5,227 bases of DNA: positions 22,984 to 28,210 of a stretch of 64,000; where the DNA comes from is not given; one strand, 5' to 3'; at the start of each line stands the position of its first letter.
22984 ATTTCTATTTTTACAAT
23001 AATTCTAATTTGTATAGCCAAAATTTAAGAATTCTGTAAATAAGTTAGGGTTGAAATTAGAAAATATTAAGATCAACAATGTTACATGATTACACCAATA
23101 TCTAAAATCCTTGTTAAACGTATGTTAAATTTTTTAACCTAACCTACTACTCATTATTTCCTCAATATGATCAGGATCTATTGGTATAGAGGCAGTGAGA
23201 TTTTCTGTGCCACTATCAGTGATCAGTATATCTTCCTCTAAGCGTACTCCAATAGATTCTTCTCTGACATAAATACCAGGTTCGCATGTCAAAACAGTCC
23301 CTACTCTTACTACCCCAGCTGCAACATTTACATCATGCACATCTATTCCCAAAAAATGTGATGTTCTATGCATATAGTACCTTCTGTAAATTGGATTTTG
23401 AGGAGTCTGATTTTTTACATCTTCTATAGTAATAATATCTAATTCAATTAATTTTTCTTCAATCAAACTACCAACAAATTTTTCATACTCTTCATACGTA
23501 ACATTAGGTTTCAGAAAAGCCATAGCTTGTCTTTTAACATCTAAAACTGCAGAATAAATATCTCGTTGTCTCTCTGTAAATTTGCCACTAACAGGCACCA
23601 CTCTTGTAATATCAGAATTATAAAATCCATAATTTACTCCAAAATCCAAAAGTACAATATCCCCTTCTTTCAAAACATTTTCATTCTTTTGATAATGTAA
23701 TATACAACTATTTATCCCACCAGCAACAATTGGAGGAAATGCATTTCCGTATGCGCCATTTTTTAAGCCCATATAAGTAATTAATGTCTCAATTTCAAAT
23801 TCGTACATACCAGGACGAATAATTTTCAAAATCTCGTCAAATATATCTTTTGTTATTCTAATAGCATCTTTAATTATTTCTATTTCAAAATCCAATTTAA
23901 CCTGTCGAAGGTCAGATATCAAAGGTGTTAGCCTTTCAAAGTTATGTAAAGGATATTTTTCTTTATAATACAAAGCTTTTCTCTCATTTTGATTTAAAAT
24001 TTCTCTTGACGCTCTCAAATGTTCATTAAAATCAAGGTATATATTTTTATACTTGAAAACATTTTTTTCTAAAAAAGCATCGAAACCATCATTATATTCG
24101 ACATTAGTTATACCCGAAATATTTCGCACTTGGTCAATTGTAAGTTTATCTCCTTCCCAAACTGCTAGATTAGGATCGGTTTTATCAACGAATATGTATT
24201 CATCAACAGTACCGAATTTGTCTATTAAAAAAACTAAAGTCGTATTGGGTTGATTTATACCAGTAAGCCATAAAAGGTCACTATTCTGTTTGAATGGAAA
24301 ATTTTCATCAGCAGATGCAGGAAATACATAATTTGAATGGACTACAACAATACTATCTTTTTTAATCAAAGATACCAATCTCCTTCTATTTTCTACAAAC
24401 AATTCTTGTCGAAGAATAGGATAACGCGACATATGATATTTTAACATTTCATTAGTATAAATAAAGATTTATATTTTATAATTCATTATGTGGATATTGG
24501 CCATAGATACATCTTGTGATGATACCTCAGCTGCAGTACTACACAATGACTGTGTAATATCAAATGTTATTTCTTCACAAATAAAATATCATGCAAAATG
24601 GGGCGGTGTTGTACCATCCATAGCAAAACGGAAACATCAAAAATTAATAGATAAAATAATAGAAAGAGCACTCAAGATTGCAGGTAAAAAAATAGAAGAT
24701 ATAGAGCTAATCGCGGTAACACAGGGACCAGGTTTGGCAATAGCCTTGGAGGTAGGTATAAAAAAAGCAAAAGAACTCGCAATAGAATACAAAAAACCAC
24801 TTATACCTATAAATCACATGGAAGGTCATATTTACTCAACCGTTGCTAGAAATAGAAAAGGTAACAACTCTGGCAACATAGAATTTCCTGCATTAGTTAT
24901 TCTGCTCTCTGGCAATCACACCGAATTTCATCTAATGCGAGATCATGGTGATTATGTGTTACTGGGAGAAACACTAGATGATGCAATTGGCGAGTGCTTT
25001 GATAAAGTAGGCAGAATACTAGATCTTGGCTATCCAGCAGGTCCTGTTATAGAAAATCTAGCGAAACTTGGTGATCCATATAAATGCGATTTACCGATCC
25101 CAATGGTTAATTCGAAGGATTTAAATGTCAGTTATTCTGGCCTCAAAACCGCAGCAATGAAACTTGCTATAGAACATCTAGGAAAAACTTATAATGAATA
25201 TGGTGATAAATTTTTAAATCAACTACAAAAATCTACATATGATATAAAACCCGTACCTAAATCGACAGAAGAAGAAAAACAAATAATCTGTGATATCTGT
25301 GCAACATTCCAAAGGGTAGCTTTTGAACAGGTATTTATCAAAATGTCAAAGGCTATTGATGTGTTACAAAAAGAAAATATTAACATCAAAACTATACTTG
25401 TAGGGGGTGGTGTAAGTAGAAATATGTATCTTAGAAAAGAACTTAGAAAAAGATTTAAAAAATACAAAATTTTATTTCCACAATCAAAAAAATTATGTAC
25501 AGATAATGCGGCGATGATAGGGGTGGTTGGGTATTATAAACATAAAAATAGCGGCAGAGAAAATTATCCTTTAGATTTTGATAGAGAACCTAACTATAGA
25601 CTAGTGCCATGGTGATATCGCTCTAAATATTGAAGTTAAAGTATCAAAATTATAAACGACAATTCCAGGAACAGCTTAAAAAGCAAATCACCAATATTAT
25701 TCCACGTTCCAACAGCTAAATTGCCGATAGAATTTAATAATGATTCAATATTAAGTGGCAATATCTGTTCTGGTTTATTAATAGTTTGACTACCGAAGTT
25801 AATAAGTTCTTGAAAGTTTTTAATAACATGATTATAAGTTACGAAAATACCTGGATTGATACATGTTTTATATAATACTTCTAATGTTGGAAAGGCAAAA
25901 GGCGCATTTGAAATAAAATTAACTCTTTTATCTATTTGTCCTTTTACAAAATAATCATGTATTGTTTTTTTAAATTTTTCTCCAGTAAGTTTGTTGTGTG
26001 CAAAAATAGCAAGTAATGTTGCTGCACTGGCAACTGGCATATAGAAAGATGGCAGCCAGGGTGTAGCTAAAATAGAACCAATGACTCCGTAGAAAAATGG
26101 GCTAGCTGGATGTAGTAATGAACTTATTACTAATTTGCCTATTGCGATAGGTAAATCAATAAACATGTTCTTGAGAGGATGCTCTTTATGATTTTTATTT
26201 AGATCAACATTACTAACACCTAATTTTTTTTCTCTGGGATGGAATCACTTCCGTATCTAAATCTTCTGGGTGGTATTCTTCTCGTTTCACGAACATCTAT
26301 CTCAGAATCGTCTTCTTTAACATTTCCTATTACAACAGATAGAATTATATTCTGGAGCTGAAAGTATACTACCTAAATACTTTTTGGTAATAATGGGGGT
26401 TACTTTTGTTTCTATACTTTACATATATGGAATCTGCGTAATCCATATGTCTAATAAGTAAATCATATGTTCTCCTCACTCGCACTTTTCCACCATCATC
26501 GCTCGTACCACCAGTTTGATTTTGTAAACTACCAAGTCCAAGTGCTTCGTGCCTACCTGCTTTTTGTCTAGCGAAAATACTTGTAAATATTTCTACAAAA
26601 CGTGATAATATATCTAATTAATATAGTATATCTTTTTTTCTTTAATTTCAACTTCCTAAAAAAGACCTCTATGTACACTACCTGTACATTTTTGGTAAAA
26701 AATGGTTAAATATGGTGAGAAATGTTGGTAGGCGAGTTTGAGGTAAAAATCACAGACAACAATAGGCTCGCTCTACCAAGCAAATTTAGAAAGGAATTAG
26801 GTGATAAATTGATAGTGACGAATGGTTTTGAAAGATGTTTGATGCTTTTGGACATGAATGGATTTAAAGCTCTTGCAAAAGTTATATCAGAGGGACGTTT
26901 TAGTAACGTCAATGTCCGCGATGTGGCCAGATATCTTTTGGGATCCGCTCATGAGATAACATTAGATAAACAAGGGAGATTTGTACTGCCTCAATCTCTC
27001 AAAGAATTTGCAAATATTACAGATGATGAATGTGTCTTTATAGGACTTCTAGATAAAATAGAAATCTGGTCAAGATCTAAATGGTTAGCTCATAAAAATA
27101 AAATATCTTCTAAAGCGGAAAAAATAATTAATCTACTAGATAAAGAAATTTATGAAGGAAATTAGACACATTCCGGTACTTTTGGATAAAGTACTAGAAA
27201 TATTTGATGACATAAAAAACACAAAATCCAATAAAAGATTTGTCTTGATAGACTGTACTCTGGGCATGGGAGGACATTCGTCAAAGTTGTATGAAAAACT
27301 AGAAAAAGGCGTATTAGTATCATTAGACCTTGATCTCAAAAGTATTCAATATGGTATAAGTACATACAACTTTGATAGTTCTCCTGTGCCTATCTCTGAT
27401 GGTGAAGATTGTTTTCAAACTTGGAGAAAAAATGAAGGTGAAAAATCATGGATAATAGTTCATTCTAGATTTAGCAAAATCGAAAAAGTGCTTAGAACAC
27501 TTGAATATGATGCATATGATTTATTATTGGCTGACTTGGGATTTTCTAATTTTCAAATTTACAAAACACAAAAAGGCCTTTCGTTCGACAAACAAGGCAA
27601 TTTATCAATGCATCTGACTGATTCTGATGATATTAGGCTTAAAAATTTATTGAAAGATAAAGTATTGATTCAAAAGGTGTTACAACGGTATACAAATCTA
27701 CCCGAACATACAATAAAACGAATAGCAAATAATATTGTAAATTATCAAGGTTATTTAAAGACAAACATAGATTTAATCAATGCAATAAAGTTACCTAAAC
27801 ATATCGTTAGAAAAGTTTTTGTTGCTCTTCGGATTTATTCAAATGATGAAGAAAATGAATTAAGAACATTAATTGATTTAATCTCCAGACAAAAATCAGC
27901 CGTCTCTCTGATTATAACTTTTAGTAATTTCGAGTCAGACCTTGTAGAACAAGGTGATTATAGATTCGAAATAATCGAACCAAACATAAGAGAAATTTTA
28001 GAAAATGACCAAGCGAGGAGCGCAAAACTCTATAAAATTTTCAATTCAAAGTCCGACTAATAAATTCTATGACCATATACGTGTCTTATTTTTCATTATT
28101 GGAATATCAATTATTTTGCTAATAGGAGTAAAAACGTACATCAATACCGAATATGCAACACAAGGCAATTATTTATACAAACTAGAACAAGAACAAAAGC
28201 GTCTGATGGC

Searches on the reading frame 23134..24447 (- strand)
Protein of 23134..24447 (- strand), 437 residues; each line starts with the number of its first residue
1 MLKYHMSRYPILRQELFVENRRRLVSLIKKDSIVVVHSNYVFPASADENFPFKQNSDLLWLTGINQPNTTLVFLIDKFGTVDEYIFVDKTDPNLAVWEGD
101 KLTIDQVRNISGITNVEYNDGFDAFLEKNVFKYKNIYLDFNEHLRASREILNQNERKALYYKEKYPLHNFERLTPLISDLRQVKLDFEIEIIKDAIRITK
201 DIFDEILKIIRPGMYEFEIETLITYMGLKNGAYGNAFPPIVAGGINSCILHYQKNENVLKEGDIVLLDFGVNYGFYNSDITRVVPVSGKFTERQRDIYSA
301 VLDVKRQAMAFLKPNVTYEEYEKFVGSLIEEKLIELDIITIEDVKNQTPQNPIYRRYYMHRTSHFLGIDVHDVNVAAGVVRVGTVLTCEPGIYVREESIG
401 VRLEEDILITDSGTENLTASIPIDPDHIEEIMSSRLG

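Call 61: search_protein_families(library=pfam, proteins=[window:23134-24447:-], max_evalue=0.00001)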
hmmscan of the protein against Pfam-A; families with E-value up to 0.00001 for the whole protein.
window:23134-24447:- (437 aa): 2 families
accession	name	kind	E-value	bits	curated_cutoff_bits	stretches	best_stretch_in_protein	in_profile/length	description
PF00557.29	Peptidase_M24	-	1.4e-52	178.9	23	1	190-411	1-208/208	Metallopeptidase family M24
PF05195.22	AMP_N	-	3.5e-26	91.7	24.6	1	17-137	1-121/121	Aminopeptidase P, N-terminal domain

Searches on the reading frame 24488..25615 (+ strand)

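Call 61: search_protein_families(library=pfam, proteins=[window:24488-25615:+], max_evalue=0.00001)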
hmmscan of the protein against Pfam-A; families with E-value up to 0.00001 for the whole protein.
window:24488-25615:+ (375 aa): 1 family
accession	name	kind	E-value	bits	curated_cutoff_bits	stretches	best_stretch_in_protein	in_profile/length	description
PF00814.31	TsaD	-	1.5e-80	271.2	24.8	1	23-345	2-263/264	tRNA N6-adenosine threonylcarbamoyltransferase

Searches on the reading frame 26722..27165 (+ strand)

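Call 61: search_protein_families(library=pfam, proteins=[window:26722-27165:+], max_evalue=0.00001)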
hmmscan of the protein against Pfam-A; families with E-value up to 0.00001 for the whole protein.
window:26722-27165:+ (147 aa): 1 family
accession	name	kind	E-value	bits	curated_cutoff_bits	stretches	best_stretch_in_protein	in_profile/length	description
PF02381.23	MraZ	-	6e-26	90.7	23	2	72-129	1-57/72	MraZ protein, putative antitoxin-like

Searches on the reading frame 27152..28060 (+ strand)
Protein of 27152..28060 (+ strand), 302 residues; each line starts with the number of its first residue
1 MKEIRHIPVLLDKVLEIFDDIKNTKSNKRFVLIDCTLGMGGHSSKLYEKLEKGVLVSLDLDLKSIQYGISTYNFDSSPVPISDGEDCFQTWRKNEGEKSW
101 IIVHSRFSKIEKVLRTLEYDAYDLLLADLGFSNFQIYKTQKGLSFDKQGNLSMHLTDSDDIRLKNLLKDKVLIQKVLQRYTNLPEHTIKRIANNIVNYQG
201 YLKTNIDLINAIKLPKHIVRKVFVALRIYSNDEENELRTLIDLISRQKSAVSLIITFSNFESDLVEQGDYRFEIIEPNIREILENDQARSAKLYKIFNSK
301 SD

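Call 61: search_protein_families(library=pfam, proteins=[window:27152-28060:+], max_evalue=0.00001)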
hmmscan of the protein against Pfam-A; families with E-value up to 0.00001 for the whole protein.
window:27152-28060:+ (302 aa): 1 family
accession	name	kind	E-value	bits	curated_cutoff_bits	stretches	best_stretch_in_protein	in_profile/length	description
PF01795.25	Methyltransf_5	-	5.5e-32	111.9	27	1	4-266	2-250/309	MraW methylase family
